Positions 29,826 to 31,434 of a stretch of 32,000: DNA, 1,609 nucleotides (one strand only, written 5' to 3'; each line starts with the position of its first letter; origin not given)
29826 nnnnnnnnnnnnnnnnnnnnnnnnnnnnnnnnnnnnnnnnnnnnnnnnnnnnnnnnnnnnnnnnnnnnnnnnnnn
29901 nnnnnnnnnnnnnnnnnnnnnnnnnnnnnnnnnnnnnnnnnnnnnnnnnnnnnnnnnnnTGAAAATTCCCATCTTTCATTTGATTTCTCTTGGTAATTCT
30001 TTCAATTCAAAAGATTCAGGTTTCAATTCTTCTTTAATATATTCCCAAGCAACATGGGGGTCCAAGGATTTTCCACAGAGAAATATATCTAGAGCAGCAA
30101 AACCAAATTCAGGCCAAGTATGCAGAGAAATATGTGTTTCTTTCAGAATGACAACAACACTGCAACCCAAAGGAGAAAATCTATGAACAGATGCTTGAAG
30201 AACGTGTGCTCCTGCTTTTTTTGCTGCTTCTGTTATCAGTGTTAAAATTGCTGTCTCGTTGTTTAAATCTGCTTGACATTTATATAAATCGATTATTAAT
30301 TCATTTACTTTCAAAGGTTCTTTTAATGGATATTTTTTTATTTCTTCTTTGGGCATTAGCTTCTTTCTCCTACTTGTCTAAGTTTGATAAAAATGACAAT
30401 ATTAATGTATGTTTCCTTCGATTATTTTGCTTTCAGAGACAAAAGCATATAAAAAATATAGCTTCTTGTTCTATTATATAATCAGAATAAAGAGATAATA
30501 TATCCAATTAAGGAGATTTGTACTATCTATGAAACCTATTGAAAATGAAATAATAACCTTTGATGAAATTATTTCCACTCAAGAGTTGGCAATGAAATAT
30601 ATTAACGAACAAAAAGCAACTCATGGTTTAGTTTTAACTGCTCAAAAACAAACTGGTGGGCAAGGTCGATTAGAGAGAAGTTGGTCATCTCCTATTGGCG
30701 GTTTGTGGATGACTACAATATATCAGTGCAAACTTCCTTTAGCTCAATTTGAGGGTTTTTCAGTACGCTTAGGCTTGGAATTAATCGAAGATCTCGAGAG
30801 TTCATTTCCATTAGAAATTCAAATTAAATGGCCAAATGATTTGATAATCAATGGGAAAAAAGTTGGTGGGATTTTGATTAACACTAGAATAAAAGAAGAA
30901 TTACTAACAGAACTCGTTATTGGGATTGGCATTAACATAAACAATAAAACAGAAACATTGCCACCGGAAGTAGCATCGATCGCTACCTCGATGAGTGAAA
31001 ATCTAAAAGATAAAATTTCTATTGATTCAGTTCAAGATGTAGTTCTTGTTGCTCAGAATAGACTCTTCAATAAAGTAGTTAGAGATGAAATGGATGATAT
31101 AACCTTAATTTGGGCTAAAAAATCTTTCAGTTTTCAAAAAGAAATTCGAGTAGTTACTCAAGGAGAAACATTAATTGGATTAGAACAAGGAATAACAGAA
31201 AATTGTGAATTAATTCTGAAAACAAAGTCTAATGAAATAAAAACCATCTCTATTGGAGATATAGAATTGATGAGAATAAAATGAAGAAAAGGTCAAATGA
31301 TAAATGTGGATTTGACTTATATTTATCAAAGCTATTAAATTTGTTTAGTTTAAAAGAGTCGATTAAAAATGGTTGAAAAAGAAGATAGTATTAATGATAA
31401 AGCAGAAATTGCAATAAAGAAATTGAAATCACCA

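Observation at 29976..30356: AdoMetDC with Thr at the pyruvoyl self-cleavage site (E-T-H): candidate natural alpha-ketobutyryl enzyme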

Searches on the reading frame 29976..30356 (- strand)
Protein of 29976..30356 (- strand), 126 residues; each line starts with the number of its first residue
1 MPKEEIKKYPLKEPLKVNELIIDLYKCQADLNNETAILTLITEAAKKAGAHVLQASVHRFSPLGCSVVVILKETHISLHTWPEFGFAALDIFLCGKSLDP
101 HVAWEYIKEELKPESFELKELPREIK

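Call 3: search_protein_families(library=pfam, proteins=[window:29976-30356:-], max_evalue=0.01)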
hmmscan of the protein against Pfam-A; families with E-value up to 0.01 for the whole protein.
window:29976-30356:- (126 aa): 1 family
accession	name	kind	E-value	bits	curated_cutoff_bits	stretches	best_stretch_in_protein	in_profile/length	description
PF02675.21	AdoMet_dc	-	8.3e-35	119.8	25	1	20-123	2-106/107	S-adenosylmethionine decarboxylase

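Call 4: search_protein_families(library=ncbifam, proteins=[window:29976-30356:-], max_evalue=0.01)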
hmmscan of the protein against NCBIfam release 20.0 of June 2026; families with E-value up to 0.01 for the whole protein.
window:29976-30356:- (126 aa): 2 families
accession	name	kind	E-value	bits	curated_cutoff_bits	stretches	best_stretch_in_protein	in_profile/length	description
TIGR03330.1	SAM_DCase_Bsu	equivalog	2.4e-35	121.3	75.65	1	19-123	6-111/112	adenosylmethionine decarboxylase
TIGR03331.1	SAM_DCase_Eco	equivalog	0.0087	15.4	255.8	0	36-78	45-87/259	adenosylmethionine decarboxylase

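Call 5: find_homologous_proteins(query=window:29976-30356:-)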
Query window:29976-30356:- (126 aa): 48 proteins with E <= 0.001 among 54 candidates. Only proteins of 69 to 221 residues were searched: fused or split forms outside these lengths cannot appear, so this answer is no evidence that the protein stands alone or is whole; lengths 'longer' or 'shorter' looks for them.
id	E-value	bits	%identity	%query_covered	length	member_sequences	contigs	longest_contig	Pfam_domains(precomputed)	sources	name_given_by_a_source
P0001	1.6e-77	276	99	100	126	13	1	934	PF02675.22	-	-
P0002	1.1e-73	263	94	100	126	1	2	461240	PF02675.22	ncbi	-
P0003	4.6e-69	248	85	100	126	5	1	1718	PF02675.22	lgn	-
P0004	1.0e-68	247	87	100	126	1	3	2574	PF02675.22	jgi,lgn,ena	-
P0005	3.0e-68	246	83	100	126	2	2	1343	PF02675.22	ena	-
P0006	4.4e-68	245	87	100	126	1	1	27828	PF02675.22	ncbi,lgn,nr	ncbi:MAG: adenosylmethionine decarboxylase [Candidatus Heimdallarchaeota archaeon]|nr:adenosylmethio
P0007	4.8e-68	245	83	100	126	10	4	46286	PF02675.22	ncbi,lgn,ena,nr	ncbi:MAG: adenosylmethionine decarboxylase [Candidatus Heimdallarchaeota archaeon]|nr:adenosylmethio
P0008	4.8e-68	245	87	100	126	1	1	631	PF02675.22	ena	-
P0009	1.2e-67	244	85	100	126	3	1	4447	PF02675.22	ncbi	ncbi:S-adenosylmethionine decarboxylase proenzyme [subsurface metagenome]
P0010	1.2e-67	244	83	100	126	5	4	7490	PF02675.22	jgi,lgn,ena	-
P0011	1.2e-67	244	84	100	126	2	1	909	PF02675.22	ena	-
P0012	1.4e-67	244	85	100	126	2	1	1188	PF02675.22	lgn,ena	-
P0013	3.8e-67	242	83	100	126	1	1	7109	PF02675.22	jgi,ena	-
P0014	3.9e-67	242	84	100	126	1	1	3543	PF02675.22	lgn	-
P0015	4.3e-67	242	83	100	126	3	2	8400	PF02675.22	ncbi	-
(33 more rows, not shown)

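Call 18: search_protein_representatives(protein=window:29976-30356:-)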
Query: 126 residues. Proteins with E-value up to 0.001 (for the whole library): 5530; up to 1e-10: 1922; up to 1e-30: 1. The best 150 are listed.
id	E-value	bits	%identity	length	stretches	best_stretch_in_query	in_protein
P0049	7.4e-31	123.3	48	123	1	14-125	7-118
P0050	1.9e-28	115.5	33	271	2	19-123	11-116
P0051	5.7e-25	104.3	49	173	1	19-123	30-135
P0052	8.4e-25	103.7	46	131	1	19-123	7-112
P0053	5.4e-24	101.1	44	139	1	19-116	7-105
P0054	9.5e-24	100.3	34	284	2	14-119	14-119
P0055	1.4e-23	99.7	45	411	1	21-123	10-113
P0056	2.6e-23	98.9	45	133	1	19-122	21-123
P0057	3.0e-23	98.7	46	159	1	20-124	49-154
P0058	3.5e-23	98.5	45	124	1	21-123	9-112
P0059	9.5e-23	97.1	44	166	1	19-124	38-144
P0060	1.2e-22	96.8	48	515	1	18-123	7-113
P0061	1.5e-22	96.5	46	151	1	19-123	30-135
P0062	3.0e-22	95.5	39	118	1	15-121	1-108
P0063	4.8e-22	94.8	44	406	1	19-123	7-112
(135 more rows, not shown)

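Call 26: find_encoding_contigs(protein=P0049, flank=6000, max_places=4)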
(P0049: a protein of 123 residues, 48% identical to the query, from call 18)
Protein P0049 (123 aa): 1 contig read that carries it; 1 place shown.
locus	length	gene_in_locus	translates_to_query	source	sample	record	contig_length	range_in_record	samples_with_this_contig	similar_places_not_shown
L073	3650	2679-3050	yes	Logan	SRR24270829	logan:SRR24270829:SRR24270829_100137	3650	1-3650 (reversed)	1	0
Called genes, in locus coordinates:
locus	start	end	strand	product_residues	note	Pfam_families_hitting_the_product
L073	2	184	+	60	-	?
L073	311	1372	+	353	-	-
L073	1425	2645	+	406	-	PF01861:BpsA_C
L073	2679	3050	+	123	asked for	PF02675:AdoMet_dc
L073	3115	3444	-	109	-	PF01037:AsnC_trans_reg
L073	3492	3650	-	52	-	?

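Call 28: find_homologous_proteins(query=P0049)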
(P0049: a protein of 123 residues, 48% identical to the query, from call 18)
Query P0049 (123 aa): 97 proteins with E <= 0.001 among 106 candidates. Only proteins of 67 to 216 residues were searched: fused or split forms outside these lengths cannot appear, so this answer is no evidence that the protein stands alone or is whole; lengths 'longer' or 'shorter' looks for them.
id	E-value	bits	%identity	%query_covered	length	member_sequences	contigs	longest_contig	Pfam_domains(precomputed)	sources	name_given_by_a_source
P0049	3.4e-76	271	100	100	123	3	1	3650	PF02675.22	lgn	-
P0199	2.7e-65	236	89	99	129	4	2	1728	PF02675.22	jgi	jgi:S-adenosylmethionine decarboxylase proenzyme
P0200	1.0e-64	234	85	99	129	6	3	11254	PF02675.22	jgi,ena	jgi:S-adenosylmethionine decarboxylase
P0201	1.1e-64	234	89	98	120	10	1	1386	PF02675.22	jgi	jgi:S-adenosylmethionine decarboxylase proenzyme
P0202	2.6e-64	233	88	99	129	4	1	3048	PF02675.22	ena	-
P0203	1.3e-63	231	91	95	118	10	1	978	PF02675.22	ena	-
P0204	5.2e-62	226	86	95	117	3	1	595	PF02675.22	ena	-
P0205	8.4e-60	218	85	97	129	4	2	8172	PF02675.22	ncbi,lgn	-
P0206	6.7e-54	199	75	95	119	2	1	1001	PF02675.22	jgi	jgi:S-adenosylmethionine decarboxylase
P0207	2.8e-53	197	72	95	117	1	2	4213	PF02675.22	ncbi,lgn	-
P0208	3.8e-52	194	75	95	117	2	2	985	PF02675.22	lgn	-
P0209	3.8e-50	187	73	95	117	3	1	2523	PF02675.22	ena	-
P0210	2.8e-49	184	71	94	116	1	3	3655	PF02675.22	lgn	-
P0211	4.9e-49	184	73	94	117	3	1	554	PF02675.22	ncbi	-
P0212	1.0e-48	183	73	94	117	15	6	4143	PF02675.22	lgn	-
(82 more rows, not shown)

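Call 31: find_related_loci(query=A1, collection=genome_contigs, flank=5000)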
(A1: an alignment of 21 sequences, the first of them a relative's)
Query A1 (123 aa) in genome_contigs; peptide patterns used: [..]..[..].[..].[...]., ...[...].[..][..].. (x = any residue, [..] = any of these).
545 stretches matched a pattern; 503 encode a relative of the query (tblastn E <= 1e-3); the best 80 are kept; 80 distinct loci.
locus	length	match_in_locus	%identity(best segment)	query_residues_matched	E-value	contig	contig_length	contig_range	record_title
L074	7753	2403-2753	71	7-123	2e-53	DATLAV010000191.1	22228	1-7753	MAG TPA_asm: Patescibacteria group bacterium isolate SMAG_U14280 k141_1852559, whole genome shotgun sequence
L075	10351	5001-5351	68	7-123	7e-52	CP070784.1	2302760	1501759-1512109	MAG: Candidatus Bathyarchaeota archaeon isolate bin16 chromosome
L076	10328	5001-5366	62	2-123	5e-50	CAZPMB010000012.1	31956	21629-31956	MAG TPA_asm: uncultured Candidatus Bathyarchaeia archaeon isolate binchicken_co383_203 genome assembly, contig: NODE_242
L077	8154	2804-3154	64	7-123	8e-47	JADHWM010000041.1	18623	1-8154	MAG: Candidatus Bathyarchaeota archaeon isolate BS750m-G27 BS-750m-C4630, whole genome shotgun sequence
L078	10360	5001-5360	60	4-123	3e-46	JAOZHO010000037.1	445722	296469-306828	MAG: Candidatus Bathyarchaeota archaeon isolate QDN_3 k147_941710, whole genome shotgun sequence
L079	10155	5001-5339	63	7-119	5e-46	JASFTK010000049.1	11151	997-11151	MAG: Candidatus Bathyarchaeota archaeon isolate D1103U20metaG_Bin_439 D1103U20metaG_FD_scaffold_1750_c1, whole genome sh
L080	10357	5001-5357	59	3-121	2e-45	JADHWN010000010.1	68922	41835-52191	MAG: Candidatus Bathyarchaeota archaeon isolate BS750m-G28 BS-750m-C200, whole genome shotgun sequence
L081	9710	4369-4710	61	8-121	7e-45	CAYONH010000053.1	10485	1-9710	MAG TPA_asm: uncultured Candidatus Bathyarchaeia archaeon isolate SRP068000_co4_41 genome assembly, contig: NODE_9754_le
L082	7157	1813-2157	55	6-120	1e-42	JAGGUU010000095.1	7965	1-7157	MAG: Candidatus Bathyarchaeota archaeon isolate AUK082 PB_MBMC_036_c_000000000079, whole genome shotgun sequence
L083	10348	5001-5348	57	3-118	5e-42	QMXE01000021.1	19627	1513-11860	MAG: Candidatus Bathyarchaeota archaeon isolate B71_G16 B71_Guay16_scaffold_01308, whole genome shotgun sequence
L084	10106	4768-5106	56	3-118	1e-41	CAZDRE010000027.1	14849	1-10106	MAG TPA_asm: uncultured Candidatus Bathyarchaeia archaeon isolate SRP338002_co1_87 genome assembly, contig: NODE_3764_le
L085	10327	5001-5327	58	10-118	6e-40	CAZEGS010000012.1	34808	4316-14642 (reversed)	MAG TPA_asm: uncultured Candidatus Bathyarchaeia archaeon isolate binchicken_co6_533 genome assembly, contig: NODE_884_l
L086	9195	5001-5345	50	4-118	1e-39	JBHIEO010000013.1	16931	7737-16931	MAG: Candidatus Bathyarchaeia archaeon isolate b2.sp3_bin.21 NODE_793_length_16931_cov_5.263629, whole genome shotgun se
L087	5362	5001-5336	59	7-118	8e-40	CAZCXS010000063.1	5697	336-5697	MAG TPA_asm: uncultured Candidatus Bathyarchaeia archaeon isolate binchicken_co6_464 genome assembly, contig: NODE_18899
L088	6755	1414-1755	53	6-119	8e-40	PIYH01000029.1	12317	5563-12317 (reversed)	MAG: Candidatus Bathyarchaeota archaeon isolate M10_bin190 bin1904_scaffold2632, whole genome shotgun sequence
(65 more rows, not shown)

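Call 38: search_solved_structures(query=window:29976-30356:-, show_alignments=4, max_evalue=0.001)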
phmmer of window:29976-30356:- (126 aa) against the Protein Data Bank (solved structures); distinct sequences matched with E-value up to 0.001: 6.
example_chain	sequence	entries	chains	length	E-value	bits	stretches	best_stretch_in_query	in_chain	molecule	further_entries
1tlu_A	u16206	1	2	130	5e-24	88.3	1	19-118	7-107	S-adenosylmethionine decarboxylase proenzyme, AdoMetDC, SamDC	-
1vr7_A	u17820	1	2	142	5.8e-24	88.1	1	19-118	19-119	S-adenosylmethionine decarboxylase proenzyme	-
1tmi_A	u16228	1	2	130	6.9e-24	87.8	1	19-118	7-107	S-adenosylmethionine decarboxylase proenzyme, AdoMetDC, SamDC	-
2iii_A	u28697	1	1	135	5.9e-16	62.2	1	20-117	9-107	S-adenosylmethionine decarboxylase proenzyme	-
3iwb_A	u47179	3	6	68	5.8e-12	49.3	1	75-119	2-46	S-adenosylmethionine decarboxylase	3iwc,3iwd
3iwb_B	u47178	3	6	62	0.00018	25.1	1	19-73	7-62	S-adenosylmethionine decarboxylase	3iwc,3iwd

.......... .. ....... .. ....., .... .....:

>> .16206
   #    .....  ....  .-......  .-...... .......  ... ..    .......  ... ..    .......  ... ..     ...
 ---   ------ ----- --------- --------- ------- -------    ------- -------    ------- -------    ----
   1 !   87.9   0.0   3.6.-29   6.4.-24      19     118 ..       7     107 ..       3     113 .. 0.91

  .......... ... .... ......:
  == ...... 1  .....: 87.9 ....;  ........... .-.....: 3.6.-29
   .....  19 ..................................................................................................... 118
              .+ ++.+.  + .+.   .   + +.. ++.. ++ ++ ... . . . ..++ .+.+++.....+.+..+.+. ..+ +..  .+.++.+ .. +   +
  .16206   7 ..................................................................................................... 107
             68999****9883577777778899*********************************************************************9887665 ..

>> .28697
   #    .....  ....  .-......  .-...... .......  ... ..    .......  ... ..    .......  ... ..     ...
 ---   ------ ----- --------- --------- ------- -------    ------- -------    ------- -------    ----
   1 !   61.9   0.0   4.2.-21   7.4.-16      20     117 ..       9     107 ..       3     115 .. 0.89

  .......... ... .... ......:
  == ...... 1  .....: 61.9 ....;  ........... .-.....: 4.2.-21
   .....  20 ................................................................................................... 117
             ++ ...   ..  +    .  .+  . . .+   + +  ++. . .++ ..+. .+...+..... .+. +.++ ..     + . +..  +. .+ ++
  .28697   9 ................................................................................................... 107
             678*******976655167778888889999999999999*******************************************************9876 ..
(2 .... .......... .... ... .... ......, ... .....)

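Call 69: predict_structure(alignment_id=A3)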
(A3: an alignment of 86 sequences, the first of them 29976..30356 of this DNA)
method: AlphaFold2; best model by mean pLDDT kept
length: 126 residues; sequences in the alignment: 86
mean_pLDDT: 93.2   pTM: 0.84
mean pLDDT of the five models: 93.2, 92.9, 92.8, 91.6, 91.0
residues with pLDDT >= 90: 100; 70-90: 20; 50-70: 6; < 50: 0
segments of 3 or more residues with pLDDT < 50: none
pLDDT, mean of each block of 10 residues (from residue 1): 68 87 98 98 96 97 97 96 98 90 98 98 88
secondary structure, 60 per line:
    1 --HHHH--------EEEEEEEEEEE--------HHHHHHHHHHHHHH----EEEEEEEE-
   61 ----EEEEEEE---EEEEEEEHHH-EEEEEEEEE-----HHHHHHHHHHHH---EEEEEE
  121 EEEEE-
elements in order: H3-6 E15-25 H34-47 E52-59 E65-71 E75-81 E86-94 H100-111 E115-125

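Call 72: fold_search(model_id=the predicted structure, library=pdb)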
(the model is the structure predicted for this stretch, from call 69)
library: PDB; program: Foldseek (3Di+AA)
matches with E <= 10: 500; with E <= 0.001: 28
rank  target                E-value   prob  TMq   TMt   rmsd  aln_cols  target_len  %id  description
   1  1tlu_A                2.1e-14  1.00  0.81  0.88   0.8       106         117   38  Crystal Structure of Thermotoga maritima S-adenosylmethionine decarboxylase (released 2004-06-29)
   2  1vr7_A                9.4e-14  1.00  0.81  0.85   0.9       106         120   38  Crystal structure of S-adenosylmethionine decarboxylase proenzyme (TM0655) from THERMOTOGA MARITIMA at 1.2 A resolutio (released 2005-03-15)
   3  1vr7_B                1.4e-13  1.00  0.83  0.88   0.9       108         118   38  Crystal structure of S-adenosylmethionine decarboxylase proenzyme (TM0655) from THERMOTOGA MARITIMA at 1.2 A resolutio (released 2005-03-15)
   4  1tmi_A                3.3e-13  1.00  0.81  0.87   1.0       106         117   38  Structure of Thermotoga maritima S63A non-processing mutant S-adenosylmethionine decarboxylase (released 2004-06-29)
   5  2iii                  5.2e-11  1.00  0.77  0.81   1.9       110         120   32  Crystal structure of the adenosylmethionine decarboxylase (aq_254) from aquifex aeolicus vf5 (released 2007-10-09)
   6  1mhm_A                5.9e-05  1.00  0.59  0.32   5.4       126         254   17  Crystal structure of S-adenosylmethionine decarboxylase from potato (released 2002-12-11)
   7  9p7q_A                1.8e-04  1.00  0.54  0.30   6.8       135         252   13  273K human S-adenosylmethionine decarboxylase (released 2025-09-17)
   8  1msv_A                3.4e-04  1.00  0.51  0.23   5.1       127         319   14  The S68A S-adenosylmethionine decarboxylase proenzyme processing mutant. (released 2003-03-11)
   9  1i7c_A                3.6e-04  1.00  0.53  0.29   5.0       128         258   15  HUMAN S-ADENOSYLMETHIONINE DECARBOXYLASE WITH COVALENTLY BOUND PYRUVOYL GROUP AND COMPLEXED WITH METHYLGLYOXAL BIS-(GU (released 2001-08-22)
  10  9p1h_A                3.8e-04  1.00  0.50  0.28   6.1       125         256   14  100K human S-adenosylmethionine decarboxylase (released 2025-09-17)
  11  3dz2_A                4.0e-04  1.00  0.51  0.30   6.1       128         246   14  Human AdoMetDC with 5'-[(3-aminopropyl)methylamino]-5'deoxy-8-methyladenosine (released 2009-03-10)
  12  3dz3_A                4.3e-04  1.00  0.50  0.29   6.3       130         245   15  Human AdoMetDC F223A mutant with covalently bound S-Adenosylmethionine methyl ester (released 2009-03-10)
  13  1msv_B                4.8e-04  1.00  0.52  0.23   5.5       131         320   14  The S68A S-adenosylmethionine decarboxylase proenzyme processing mutant. (released 2003-03-11)
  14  3dz5_A                5.1e-04  1.00  0.53  0.30   4.9       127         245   15  Human AdoMetDC with covalently bound 5'-[(2-aminooxyethyl)methylamino]-5'-deoxy-8-methyladenosine (released 2009-03-10)
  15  3ep3_A                5.1e-04  1.00  0.50  0.29   5.6       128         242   16  Human AdoMetDC D174N mutant with no putrescine bound (released 2008-12-23)
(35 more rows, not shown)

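Call 77: find_related_loci(query=A1, collection=viral_contigs, flank=3000)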
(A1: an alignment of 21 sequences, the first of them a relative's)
Query A1 (123 aa) in viral_contigs; peptide patterns used: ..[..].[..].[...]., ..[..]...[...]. (x = any residue, [..] = any of these).
67 stretches matched a pattern; 7 encode a relative of the query (tblastn E <= 1e-3); 7 distinct loci.
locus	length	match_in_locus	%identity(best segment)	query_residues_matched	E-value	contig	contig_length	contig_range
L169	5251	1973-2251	45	24-116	3e-22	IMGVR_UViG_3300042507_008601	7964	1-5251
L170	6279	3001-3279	45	24-116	9e-22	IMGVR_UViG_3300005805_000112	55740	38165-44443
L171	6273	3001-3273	33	12-103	8e-15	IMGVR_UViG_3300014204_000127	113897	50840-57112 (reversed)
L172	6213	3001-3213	49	34-104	2e-15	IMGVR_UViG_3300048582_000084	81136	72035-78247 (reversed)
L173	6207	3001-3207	42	21-88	2e-14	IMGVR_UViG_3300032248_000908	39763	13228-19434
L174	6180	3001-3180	46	34-93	6e-14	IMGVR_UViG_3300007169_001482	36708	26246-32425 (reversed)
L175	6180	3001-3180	46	34-93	6e-14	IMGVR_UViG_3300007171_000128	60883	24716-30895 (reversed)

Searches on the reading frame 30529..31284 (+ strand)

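Call 3: search_protein_families(library=pfam, proteins=[window:30529-31284:+], max_evalue=0.01)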
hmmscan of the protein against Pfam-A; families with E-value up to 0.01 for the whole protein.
window:30529-31284:+ (251 aa): 3 families
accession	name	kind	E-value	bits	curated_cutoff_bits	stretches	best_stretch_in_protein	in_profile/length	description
PF03099.24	BPL_LplA_LipB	-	3.3e-20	72.8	21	1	15-136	6-133/133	Biotin/lipoate A/B protein ligase family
PF02237.23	BPL_C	-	2.5e-07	30.9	21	1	204-247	4-47/48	Biotin protein ligase C terminal domain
PF21948.1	LplA-B_cat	-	0.0011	19.4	27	1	79-173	93-196/200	Lipoyl protein ligase A/B catalytic domain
